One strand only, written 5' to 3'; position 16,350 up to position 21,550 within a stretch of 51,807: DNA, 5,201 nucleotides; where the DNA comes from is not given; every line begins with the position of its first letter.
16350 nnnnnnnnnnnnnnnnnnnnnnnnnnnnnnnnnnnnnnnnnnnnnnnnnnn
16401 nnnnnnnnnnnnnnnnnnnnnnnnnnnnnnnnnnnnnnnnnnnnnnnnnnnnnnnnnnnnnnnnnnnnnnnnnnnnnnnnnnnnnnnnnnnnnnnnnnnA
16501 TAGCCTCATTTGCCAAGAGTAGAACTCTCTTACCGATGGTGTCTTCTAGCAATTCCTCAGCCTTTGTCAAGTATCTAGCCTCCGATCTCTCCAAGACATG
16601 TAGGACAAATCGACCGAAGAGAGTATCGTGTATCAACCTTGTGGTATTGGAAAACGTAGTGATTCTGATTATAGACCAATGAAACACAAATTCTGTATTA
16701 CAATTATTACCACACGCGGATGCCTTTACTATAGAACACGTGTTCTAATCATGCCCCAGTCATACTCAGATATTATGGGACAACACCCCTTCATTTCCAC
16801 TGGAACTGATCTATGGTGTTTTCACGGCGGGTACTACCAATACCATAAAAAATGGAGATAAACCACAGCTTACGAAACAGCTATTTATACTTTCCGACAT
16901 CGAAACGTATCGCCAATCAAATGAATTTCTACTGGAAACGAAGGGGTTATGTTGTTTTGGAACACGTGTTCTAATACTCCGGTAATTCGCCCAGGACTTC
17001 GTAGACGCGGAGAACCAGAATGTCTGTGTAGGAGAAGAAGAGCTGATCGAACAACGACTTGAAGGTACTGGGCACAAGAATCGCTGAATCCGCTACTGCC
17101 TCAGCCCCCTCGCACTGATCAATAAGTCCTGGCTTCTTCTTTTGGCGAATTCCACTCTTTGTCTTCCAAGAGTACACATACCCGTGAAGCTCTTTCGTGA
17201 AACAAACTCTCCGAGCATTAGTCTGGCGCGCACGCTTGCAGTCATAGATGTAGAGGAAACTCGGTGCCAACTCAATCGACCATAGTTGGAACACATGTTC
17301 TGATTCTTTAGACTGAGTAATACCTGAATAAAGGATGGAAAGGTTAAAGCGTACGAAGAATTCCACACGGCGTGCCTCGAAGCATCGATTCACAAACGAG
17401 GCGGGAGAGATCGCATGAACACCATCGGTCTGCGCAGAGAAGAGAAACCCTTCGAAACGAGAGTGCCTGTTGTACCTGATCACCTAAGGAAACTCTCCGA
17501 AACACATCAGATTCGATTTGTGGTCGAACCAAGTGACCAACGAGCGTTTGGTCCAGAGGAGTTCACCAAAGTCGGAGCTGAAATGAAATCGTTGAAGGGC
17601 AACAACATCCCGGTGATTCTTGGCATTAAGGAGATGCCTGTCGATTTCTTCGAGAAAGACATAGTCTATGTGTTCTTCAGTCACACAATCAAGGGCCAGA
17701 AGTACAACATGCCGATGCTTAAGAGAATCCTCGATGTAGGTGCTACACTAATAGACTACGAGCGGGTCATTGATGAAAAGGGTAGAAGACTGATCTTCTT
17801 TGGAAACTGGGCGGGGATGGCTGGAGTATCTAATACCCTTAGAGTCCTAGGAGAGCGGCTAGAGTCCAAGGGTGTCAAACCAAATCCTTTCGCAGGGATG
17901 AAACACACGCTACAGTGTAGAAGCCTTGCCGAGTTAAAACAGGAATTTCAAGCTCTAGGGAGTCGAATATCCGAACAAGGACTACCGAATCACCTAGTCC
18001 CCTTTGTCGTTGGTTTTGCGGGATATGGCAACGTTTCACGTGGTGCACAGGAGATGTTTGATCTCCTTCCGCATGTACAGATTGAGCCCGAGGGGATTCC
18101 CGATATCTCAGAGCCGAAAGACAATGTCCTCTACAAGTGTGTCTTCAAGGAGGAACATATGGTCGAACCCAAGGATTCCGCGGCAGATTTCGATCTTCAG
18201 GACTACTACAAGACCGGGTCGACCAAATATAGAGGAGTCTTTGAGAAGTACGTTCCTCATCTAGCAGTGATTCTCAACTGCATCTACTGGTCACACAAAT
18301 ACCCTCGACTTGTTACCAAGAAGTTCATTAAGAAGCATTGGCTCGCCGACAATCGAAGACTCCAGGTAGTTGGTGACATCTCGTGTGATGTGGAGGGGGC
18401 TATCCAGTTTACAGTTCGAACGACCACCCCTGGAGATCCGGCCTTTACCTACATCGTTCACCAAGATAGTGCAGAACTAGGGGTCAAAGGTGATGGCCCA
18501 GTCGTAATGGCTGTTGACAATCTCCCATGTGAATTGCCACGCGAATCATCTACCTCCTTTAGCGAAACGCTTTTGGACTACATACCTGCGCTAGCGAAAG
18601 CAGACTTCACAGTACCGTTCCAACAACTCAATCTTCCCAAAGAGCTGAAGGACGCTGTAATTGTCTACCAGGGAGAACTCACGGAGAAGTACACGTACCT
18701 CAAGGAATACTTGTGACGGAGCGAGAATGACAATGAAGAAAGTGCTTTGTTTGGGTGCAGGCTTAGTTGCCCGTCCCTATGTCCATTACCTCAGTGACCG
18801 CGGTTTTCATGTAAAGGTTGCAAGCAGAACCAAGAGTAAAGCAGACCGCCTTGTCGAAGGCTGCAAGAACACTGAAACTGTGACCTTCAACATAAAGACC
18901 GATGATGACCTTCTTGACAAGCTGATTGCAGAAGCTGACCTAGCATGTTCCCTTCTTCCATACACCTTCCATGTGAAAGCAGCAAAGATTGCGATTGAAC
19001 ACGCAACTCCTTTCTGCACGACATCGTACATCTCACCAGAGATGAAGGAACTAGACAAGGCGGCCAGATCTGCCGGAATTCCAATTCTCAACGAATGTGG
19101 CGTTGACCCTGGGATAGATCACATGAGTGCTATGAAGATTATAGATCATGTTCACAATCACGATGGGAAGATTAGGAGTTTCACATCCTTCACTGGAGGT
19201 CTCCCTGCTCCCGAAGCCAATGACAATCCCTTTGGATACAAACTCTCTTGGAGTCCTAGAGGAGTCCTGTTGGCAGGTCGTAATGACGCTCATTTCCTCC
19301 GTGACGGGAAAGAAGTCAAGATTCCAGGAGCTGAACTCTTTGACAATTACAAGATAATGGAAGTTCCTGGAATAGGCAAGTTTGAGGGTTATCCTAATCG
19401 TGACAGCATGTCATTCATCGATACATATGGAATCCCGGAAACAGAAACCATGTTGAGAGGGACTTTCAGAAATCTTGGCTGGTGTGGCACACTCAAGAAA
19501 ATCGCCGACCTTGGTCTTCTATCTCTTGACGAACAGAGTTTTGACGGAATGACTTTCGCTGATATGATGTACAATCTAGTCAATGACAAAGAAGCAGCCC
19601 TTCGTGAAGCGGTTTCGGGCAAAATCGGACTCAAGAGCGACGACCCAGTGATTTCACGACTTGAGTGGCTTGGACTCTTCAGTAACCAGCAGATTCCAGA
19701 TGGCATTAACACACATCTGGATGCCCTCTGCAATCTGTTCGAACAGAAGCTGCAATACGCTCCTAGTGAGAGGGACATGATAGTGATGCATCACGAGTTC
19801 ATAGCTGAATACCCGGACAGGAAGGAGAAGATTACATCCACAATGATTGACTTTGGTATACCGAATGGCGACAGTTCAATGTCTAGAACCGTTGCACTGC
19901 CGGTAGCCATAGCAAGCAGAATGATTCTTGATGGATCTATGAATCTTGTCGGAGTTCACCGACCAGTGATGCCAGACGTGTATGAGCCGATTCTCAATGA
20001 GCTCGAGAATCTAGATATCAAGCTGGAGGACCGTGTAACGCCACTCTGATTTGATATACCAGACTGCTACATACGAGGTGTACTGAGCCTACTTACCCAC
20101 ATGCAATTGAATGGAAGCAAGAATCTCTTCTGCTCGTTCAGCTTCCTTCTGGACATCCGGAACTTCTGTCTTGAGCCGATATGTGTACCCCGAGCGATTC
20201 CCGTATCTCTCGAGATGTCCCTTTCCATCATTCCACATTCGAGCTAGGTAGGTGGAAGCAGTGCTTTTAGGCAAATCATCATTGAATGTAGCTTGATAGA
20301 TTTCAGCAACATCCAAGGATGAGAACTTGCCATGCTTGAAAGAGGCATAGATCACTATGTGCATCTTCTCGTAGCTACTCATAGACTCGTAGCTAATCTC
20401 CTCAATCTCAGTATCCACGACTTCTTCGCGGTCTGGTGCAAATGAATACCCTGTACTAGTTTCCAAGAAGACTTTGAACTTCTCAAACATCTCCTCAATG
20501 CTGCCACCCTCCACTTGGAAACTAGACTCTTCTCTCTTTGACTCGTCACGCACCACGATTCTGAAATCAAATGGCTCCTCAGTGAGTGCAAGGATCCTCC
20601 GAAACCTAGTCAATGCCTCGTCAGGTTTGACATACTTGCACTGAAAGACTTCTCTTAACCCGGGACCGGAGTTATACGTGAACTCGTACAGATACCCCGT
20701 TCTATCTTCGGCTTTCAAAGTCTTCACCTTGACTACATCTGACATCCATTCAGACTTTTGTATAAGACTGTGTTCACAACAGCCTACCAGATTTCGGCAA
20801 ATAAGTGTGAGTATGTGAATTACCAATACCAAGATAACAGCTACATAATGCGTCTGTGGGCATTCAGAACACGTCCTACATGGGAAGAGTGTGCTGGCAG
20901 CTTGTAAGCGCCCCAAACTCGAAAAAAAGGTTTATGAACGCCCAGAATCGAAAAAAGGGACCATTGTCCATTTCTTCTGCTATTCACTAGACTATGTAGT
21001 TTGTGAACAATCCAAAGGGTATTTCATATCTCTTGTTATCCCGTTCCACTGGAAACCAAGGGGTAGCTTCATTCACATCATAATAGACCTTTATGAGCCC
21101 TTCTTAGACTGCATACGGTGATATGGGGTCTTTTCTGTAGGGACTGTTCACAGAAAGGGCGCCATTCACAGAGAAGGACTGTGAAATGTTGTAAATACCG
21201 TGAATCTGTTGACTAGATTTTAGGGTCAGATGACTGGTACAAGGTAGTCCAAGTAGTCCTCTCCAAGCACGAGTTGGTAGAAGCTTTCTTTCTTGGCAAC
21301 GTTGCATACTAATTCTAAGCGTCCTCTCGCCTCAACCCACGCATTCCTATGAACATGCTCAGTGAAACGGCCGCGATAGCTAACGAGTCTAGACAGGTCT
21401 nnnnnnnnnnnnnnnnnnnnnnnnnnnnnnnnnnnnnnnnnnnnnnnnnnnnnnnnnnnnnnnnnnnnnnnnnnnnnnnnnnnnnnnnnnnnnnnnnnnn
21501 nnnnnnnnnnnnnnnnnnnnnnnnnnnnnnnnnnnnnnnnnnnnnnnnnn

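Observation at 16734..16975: Replication origin with an inverted ORB pair, located 24 kb from orc1/cdc6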

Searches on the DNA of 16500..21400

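Call 30: search_rna_families(source=window, start=16500, end=21400, threshold=evalue, max_evalue=5)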
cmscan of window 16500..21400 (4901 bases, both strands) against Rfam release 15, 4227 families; matches with E-value up to 5: 1.
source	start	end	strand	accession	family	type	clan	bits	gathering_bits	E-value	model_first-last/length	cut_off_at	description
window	18731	18801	+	RF02480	GlsR14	Gene; snRNA; snoRNA; CD-box;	-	17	90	1.4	1-68/68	no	Small nucleolar RNA GlsR14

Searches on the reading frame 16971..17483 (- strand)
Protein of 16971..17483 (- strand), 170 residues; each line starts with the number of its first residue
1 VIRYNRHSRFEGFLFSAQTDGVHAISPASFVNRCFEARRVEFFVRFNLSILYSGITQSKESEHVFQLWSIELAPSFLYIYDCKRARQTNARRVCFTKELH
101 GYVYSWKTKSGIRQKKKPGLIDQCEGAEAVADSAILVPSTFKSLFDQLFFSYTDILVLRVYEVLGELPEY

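Call 9: search_protein_families(library=pfam, proteins=[window:16971-17483:-])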
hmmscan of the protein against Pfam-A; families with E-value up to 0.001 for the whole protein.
window:16971-17483:- (170 aa): 0 families

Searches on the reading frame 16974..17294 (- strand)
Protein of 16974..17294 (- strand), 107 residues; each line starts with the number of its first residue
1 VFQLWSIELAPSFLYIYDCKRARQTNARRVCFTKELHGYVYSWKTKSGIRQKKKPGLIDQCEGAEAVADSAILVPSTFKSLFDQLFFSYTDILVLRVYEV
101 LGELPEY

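Call 24: search_protein_families(library=pfam, proteins=[window:16974-17294:-], max_evalue=10)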
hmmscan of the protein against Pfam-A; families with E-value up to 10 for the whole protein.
seq(107 aa): 1 family
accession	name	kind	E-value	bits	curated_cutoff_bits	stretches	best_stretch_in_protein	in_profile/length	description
PF06270.16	DUF1030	-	0.051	13.8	25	1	78-101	14-38/53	Protein of unknown function (DUF1030)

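Call 25: search_protein_families(library=ncbifam, proteins=[window:16974-17294:-], max_evalue=1)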
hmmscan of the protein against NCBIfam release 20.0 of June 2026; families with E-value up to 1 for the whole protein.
seq(107 aa): 0 families

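Call 35: find_homologous_proteins(query=window:16974-17294:-, max_evalue=0.001)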
Query seq(107 aa) (107 aa): 160 proteins with E <= 0.001 among 161 candidates; the best 120 are listed.
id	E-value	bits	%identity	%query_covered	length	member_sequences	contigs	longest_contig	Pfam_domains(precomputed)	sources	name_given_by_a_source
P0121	7.6e-58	211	94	95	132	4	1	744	-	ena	-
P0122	2.7e-56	206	88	96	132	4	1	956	-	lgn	-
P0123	5.7e-55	202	89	95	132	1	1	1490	-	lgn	-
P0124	7.4e-54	199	89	95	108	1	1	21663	-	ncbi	-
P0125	9.9e-54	198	90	94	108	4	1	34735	-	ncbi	ncbi:MAG: hypothetical protein ACFFCK_00030 [Promethearchaeota archaeon]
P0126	8.6e-53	195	86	93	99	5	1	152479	-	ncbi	ncbi:MAG: hypothetical protein ACXADS_01970 [Candidatus Thorarchaeota archaeon]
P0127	1.1e-52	195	87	94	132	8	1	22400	-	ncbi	-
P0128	1.7e-51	191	86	94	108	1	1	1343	-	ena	-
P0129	1.1e-44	169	74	94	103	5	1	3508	-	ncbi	-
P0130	2.2e-44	168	78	90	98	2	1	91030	-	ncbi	ncbi:MAG: hypothetical protein ACE5H4_04275 [Candidatus Thorarchaeota archaeon]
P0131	3.2e-40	155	73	89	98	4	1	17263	-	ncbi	-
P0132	2.8e-39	152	75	83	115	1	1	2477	-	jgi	jgi:hypothetical protein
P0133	1.1e-38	150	70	87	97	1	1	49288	-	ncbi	ncbi:MAG: hypothetical protein ACXAEF_01460 [Candidatus Thorarchaeota archaeon]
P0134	2.4e-38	149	65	90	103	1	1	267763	-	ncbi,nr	ncbi:MAG: hypothetical protein JW779_10070 [Candidatus Thorarchaeota archaeon]|nr:hypothetical prote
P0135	3.0e-38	148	65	90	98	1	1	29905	-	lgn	-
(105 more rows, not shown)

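Call 39: search_solved_structures(query=A2, max_evalue=10)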
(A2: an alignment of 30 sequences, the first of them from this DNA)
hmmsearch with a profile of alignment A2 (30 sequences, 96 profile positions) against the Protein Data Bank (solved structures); distinct sequences matched with E-value up to 10: 5.
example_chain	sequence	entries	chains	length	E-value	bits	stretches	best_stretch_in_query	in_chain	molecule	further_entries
1ppa_A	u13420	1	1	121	0.018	18.6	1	29-61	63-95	PHOSPHOLIPASE A2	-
1s8g_A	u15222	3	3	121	0.019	18.6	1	29-61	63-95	Phospholipase A2 homolog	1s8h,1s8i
2aoz_A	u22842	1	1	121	0.056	17.1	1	29-59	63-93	Phospholipase A2 homolog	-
7m6c_A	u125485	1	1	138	0.48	14.1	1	30-59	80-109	Basic phospholipase A2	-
1god_A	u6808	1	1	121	0.49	14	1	29-59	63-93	PROTEIN (PHOSPHOLIPASE A2)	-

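Call 47: predict_structure(alignment_id=A2)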
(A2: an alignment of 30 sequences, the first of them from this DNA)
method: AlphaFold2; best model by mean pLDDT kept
length: 99 residues; sequences in the alignment: 30
mean_pLDDT: 45.2   pTM: 0.32
mean pLDDT of the five models: 45.2, 44.9, 41.5, 40.7, 40.1
residues with pLDDT >= 90: 0; 70-90: 0; 50-70: 28; < 50: 71
segments of 3 or more residues with pLDDT < 50: 1-36, 46-63, 85-99
pLDDT, mean of each block of 10 residues (from residue 1): 39 43 36 50 47 37 51 62 47 39
secondary structure, 60 per line:
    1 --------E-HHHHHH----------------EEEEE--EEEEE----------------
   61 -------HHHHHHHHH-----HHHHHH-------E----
elements in order: H11-16 E33-37 E40-44 H68-76 H82-87

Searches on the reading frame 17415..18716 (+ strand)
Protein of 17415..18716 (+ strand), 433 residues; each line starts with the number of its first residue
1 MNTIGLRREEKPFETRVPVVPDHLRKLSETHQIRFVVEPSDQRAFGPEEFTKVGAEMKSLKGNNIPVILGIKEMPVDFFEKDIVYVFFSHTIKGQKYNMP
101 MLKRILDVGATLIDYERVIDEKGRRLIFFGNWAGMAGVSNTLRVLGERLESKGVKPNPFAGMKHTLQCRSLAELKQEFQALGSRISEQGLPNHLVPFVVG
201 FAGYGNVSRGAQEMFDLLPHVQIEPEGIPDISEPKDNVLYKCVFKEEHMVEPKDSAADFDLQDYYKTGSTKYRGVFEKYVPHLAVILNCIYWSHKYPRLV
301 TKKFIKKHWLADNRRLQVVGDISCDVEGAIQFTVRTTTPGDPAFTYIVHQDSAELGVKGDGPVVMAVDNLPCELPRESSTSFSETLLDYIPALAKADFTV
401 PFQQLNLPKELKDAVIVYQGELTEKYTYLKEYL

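Call 9: search_protein_families(library=pfam, proteins=[window:17415-18716:+])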
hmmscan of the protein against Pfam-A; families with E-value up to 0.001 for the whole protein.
window:17415-18716:+ (433 aa): 2 families
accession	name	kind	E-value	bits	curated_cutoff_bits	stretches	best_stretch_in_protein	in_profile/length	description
PF05222.21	AlaDh_PNT_N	-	1.2e-17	64.9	30.4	1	5-136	1-136/136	Alanine dehydrogenase/PNT, N-terminal domain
PF01262.27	AlaDh_PNT_C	-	5e-08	33.1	23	1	280-424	90-213/214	Alanine dehydrogenase/PNT, C-terminal domain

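Call 12: find_encoding_contigs(protein=window:17415-18716:+, flank=10000, max_places=6)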
Protein window:17415-18716:+ (433 aa): no gene with exactly this product is on record in the collection.

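Call 14: find_related_loci(query=window:17415-18716:+, collection=genome_contigs, flank=6000)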
Query window:17415-18716:+ (433 aa) in genome_contigs; peptide patterns used: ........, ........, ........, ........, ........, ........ (x = any residue, [..] = any of these).
232 stretches matched a pattern; 144 encode a relative of the query (tblastn E <= 1e-3); the best 80 are kept; 80 distinct loci.
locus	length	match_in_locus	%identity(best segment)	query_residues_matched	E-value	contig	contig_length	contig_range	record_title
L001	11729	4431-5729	88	1-433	0e+0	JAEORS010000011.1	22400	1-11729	MAG: Candidatus Thorarchaeota archaeon isolate Yap125.bin7.129 contig_1966, whole genome shotgun sequence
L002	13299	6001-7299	92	1-433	0e+0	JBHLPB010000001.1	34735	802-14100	MAG: Promethearchaeota archaeon isolate DZ3S.363 DZ3S.363@2907, whole genome shotgun sequence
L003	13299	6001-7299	78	1-433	0e+0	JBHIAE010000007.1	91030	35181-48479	MAG: Candidatus Thorarchaeota archaeon isolate K_3_bin.28 NODE_24_length_91030_cov_27.160967, whole genome shotgun seque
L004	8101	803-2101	75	1-433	0e+0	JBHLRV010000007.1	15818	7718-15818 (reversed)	MAG: Candidatus Thorarchaeota archaeon isolate TM2M.101 TM2M.101@6951, whole genome shotgun sequence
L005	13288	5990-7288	73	1-433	0e+0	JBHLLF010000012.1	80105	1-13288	MAG: Candidatus Hermodarchaeota archaeon isolate DZ1M.409 DZ1M.409@775, whole genome shotgun sequence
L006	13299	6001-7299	73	1-433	0e+0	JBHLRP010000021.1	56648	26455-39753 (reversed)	MAG: Candidatus Thorarchaeota archaeon isolate TM1S.110 TM1S.110@625, whole genome shotgun sequence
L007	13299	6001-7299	71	1-433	0e+0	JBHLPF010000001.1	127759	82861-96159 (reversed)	MAG: Promethearchaeota archaeon isolate DZ3S.43 DZ3S.43@197, whole genome shotgun sequence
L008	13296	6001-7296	71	1-433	0e+0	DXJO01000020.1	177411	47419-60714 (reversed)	MAG TPA_asm: Candidatus Thorarchaeota archaeon isolate MAG_9 k127_87792, whole genome shotgun sequence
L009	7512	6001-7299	70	1-433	0e+0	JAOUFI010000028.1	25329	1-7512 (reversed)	MAG: Candidatus Thorarchaeota archaeon isolate 4_1_July_SF_Bin37 4_1_July_SF_Bin37_scaffold_723_c1, whole genome shotgun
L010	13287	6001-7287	71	1-433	0e+0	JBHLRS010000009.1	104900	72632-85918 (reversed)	MAG: Candidatus Thorarchaeota archaeon isolate TM1S.264 TM1S.264@170, whole genome shotgun sequence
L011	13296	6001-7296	70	1-433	0e+0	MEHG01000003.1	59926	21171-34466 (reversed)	MAG: Candidatus Thorarchaeota archaeon AB_25 ThorAB25_contig000003, whole genome shotgun sequence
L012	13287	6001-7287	71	1-433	0e+0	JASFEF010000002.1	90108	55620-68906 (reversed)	MAG: Candidatus Thorarchaeota archaeon isolate D0606M12metaG_Bin_135 D0606M12metaG_FD_scaffold_7_c1, whole genome shotgu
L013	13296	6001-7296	70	1-433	0e+0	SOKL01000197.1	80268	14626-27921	MAG: Candidatus Thorarchaeota archaeon isolate E44_bin77 NODE_49_length_80268_cov_7.610238, whole genome shotgun sequenc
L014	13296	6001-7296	70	1-433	0e+0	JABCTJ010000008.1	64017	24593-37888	MAG: Candidatus Thorarchaeota archaeon isolate HM4_FB6 k127_172528, whole genome shotgun sequence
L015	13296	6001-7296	67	1-433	0e+0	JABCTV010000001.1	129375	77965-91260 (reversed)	MAG: Candidatus Thorarchaeota archaeon isolate HM6_B34 NODE_16_length_129375_cov_0.762751, whole genome shotgun sequence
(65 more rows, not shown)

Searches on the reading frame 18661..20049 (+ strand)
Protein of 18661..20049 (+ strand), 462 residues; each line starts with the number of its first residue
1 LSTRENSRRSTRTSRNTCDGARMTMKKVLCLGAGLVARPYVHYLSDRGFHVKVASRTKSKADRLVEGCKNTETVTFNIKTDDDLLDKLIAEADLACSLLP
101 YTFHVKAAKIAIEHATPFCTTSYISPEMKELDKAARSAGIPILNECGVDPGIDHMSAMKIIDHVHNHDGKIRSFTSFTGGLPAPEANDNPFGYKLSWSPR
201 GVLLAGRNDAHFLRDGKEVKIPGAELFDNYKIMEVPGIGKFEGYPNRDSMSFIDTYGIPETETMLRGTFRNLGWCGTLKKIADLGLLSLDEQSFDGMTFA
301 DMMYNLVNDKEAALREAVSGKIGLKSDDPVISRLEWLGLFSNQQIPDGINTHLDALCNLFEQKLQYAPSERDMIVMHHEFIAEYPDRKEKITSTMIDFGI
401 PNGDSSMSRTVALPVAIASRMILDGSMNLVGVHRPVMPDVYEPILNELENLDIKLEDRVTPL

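Call 9: search_protein_families(library=pfam, proteins=[window:18661-20049:+])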
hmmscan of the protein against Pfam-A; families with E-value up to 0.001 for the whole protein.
window:18661-20049:+ (462 aa): 3 families
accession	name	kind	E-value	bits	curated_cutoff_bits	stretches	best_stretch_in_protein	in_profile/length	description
PF16653.10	Sacchrp_dh_C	-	1.5e-81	274.8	31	1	147-450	1-262/265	Saccharopine dehydrogenase C-terminal domain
PF03435.24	Sacchrp_dh_NADP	-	6e-20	72.3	25.1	1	28-142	1-128/129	Saccharopine dehydrogenase NADP binding domain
PF01488.26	Shikimate_DH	-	3.1e-06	27.8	24.3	1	22-94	9-78/138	Shikimate / quinate 5-dehydrogenase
